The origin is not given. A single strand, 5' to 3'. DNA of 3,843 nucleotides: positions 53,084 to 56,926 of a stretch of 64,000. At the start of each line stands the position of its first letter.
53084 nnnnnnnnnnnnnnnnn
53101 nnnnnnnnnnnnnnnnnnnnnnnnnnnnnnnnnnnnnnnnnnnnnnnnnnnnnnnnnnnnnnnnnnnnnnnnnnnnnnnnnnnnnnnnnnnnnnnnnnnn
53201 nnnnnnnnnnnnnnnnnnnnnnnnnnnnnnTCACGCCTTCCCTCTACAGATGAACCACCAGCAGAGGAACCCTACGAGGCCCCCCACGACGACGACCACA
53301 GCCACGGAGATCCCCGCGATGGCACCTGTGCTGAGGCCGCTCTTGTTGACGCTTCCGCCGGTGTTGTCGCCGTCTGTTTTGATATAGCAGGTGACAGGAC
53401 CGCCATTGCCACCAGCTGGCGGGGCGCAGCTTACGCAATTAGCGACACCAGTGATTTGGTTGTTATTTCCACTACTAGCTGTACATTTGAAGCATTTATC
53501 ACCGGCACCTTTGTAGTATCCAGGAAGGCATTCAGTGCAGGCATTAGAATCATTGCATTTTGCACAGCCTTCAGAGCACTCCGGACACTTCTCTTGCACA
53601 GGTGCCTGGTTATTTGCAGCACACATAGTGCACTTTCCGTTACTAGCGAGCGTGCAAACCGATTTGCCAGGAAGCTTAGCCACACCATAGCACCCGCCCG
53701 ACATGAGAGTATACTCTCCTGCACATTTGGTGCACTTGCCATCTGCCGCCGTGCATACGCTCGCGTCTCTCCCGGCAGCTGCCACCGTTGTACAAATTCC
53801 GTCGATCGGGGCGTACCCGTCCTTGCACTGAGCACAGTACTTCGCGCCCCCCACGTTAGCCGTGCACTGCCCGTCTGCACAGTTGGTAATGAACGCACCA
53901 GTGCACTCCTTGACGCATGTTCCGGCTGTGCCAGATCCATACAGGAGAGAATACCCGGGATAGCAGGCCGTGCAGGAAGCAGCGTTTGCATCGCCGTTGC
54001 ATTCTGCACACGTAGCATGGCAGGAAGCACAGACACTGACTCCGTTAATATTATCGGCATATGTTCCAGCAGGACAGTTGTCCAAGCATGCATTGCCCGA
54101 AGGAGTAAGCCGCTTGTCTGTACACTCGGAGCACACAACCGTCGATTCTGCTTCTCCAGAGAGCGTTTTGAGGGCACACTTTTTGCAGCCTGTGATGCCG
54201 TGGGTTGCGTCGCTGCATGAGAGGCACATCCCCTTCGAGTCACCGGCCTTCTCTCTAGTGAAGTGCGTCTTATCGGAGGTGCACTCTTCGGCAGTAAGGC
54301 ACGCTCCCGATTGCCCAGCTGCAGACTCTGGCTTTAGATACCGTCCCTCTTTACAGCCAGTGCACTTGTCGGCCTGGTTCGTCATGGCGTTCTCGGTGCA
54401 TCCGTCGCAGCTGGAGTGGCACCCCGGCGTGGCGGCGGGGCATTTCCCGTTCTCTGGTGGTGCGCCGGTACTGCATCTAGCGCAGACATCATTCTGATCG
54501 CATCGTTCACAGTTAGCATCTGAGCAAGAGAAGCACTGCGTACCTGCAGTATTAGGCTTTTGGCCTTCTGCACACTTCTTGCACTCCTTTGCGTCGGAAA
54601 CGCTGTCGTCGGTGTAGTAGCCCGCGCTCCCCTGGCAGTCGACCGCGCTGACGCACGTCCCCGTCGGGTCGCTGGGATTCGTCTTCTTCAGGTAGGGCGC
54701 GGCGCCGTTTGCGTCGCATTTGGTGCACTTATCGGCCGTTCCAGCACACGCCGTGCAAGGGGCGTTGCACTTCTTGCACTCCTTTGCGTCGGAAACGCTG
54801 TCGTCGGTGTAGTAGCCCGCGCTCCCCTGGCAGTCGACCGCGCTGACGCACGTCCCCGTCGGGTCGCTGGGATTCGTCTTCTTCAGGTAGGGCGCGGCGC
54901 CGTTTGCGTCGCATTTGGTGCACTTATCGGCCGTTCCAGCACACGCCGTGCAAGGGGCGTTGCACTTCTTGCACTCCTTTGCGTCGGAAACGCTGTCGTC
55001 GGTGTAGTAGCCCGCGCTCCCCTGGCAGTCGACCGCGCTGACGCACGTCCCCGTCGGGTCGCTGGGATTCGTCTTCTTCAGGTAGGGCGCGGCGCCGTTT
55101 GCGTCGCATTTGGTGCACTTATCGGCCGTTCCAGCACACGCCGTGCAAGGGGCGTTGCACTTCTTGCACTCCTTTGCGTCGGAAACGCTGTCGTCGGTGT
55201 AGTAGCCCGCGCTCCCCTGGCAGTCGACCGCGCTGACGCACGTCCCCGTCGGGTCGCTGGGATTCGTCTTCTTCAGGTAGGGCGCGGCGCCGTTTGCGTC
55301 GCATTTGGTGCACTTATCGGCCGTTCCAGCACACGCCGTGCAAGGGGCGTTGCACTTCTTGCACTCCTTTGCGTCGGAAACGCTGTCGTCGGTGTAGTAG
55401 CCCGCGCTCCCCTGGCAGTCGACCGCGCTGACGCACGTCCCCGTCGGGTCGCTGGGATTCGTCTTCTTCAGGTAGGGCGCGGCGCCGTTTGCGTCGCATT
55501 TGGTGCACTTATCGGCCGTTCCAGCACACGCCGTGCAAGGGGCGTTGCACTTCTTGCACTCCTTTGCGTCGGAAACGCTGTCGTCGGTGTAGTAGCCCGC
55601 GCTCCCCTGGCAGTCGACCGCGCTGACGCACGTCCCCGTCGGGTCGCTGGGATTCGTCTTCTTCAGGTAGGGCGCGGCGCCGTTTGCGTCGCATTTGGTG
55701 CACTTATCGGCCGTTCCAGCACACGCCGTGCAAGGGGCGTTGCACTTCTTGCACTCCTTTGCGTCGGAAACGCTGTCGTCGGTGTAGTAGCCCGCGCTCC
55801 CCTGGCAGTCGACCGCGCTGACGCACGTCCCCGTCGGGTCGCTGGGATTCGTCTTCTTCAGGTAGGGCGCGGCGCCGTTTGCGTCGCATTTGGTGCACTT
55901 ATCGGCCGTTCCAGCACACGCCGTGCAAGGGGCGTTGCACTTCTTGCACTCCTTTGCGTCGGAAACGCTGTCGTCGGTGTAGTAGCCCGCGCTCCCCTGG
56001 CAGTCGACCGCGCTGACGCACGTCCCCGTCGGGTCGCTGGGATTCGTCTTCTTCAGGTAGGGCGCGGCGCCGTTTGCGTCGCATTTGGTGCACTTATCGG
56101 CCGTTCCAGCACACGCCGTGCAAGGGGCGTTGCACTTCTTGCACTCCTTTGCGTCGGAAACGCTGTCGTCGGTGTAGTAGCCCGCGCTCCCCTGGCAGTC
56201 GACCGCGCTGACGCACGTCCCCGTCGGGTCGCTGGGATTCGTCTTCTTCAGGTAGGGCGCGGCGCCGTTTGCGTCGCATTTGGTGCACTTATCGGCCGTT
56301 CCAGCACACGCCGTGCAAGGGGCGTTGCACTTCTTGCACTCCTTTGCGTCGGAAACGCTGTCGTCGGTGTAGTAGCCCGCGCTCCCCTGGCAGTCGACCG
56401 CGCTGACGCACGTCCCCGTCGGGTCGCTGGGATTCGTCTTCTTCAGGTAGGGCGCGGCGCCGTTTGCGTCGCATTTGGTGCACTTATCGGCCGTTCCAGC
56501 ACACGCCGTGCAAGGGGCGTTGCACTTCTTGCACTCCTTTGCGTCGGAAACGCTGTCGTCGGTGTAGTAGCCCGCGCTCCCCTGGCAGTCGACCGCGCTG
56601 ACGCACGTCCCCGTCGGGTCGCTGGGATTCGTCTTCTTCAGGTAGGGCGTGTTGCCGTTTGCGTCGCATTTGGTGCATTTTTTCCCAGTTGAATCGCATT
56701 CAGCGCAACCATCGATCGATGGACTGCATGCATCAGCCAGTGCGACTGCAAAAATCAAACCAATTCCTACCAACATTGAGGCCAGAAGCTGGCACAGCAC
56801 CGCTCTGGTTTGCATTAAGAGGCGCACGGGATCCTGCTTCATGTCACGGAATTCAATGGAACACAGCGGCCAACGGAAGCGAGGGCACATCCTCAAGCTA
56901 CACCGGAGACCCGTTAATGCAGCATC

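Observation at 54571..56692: Perfect 195-bp x ~11 tandem repeat array inside a VSP gene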

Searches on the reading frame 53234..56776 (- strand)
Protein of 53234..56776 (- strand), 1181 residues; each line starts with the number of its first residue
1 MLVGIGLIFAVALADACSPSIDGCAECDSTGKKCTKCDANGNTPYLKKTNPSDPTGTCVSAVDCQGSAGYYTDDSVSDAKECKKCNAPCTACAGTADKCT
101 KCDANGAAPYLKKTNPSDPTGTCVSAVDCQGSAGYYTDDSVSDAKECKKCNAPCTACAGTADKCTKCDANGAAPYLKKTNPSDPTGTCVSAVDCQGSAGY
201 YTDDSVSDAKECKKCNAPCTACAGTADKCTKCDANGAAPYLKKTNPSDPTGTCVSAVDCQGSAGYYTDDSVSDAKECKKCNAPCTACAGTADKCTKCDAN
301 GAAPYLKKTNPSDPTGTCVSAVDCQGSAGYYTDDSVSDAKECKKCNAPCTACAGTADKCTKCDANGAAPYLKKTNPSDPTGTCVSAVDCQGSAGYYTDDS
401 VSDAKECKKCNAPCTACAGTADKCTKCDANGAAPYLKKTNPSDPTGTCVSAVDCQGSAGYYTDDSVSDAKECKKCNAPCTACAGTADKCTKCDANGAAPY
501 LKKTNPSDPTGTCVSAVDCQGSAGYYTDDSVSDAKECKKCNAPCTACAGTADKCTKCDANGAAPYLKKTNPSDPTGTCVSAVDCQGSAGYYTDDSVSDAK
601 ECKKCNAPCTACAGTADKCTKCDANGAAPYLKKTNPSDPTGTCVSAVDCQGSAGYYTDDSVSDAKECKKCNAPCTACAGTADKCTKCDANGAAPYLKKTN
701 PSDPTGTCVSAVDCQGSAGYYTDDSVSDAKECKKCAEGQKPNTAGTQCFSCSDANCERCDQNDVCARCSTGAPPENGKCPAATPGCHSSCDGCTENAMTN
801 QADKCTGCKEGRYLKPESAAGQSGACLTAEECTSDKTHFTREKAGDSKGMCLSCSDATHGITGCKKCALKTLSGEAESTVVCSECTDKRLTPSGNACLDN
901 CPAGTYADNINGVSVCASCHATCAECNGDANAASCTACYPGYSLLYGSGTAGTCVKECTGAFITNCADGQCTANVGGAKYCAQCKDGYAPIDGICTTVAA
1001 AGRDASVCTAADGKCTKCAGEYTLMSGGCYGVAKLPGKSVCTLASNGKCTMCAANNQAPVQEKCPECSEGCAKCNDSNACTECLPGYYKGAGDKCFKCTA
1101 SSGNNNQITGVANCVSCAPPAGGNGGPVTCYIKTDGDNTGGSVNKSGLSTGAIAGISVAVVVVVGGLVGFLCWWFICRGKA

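Call 17: list_cluster_members(proteins=[window:53234-56776:-])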
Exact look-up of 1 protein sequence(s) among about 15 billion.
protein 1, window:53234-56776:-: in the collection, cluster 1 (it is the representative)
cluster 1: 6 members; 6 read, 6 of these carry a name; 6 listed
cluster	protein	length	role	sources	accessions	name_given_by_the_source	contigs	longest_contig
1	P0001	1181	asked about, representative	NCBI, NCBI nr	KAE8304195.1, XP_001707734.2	VSP [Giardia duodenalis] | VSP [Giardia intestinalis]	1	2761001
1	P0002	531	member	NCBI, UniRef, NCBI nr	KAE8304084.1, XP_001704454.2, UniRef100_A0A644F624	VSP with INR [Giardia duodenalis] | VSP with INR n=1 Tax=Giardia intestinalis (strain ATCC 50803 / WB clone C6) TaxID=184922 ... | VSP with INR [Giardia intestinalis]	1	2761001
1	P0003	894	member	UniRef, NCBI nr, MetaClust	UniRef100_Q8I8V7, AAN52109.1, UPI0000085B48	Variant-specific surface protein AS6 n=1 Tax=Giardia intestinalis TaxID=5741 ... | variant-specific surface protein AS6 [Giardia intestinalis] | status=active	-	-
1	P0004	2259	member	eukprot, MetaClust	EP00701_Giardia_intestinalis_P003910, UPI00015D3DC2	XP_001707734.1 Hypothetical protein GL50803_221693 [Giardia lamblia ATCC 50803] | status=active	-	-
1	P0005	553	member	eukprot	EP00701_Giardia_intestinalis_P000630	XP_001704454.1 VSP with INR [Giardia lamblia ATCC 50803]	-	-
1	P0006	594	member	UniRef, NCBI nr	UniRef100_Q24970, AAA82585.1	Variant-specific surface protein n=3 Tax=Giardia intestinalis TaxID=5741 ... | variant-specific surface protein [Giardia intestinalis]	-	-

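Call 20: find_encoding_contigs(protein=P0001, flank=10000, max_places=6)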
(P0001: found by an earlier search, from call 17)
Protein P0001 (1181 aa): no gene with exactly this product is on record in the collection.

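Call 33: search_protein_families(library=pfam, proteins=[window:53234-56776:-], max_evalue=0.01)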
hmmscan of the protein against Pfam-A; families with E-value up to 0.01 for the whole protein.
window:53234-56776:- (1181 aa): 2 families
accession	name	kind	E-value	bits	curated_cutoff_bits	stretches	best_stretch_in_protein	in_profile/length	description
PF03302.18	VSP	-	3.8e-63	214.1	31.4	2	1044-1181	267-397/397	Giardia variant-specific surface protein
PF12032.13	CLIP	-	4.3e-12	46.5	20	0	49-65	2-18/54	Regulatory CLIP domain of proteinases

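Call 36: find_encoding_contigs(protein=P0004, flank=5000, max_places=4)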
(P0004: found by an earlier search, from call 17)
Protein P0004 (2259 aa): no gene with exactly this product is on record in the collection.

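Call 39: search_solved_structures(query=window:53234-56776:-, max_evalue=0.001)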
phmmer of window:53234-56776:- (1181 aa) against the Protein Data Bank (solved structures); distinct sequences matched with E-value up to 0.001: 0.

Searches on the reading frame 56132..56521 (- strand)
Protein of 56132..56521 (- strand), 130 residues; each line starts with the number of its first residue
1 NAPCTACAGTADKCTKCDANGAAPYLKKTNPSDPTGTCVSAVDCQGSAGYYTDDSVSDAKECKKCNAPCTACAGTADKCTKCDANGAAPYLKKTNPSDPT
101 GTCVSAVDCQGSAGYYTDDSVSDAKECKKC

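Call 34: find_homologous_proteins(query=window:56132-56521:-, max_evalue=0.00001)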
Query seq(130 aa) (130 aa): 1 proteins with E <= 0.00001 among 1 candidates.
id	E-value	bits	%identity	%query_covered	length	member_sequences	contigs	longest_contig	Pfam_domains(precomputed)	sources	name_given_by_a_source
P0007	1.2e-16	79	57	54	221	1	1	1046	-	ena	-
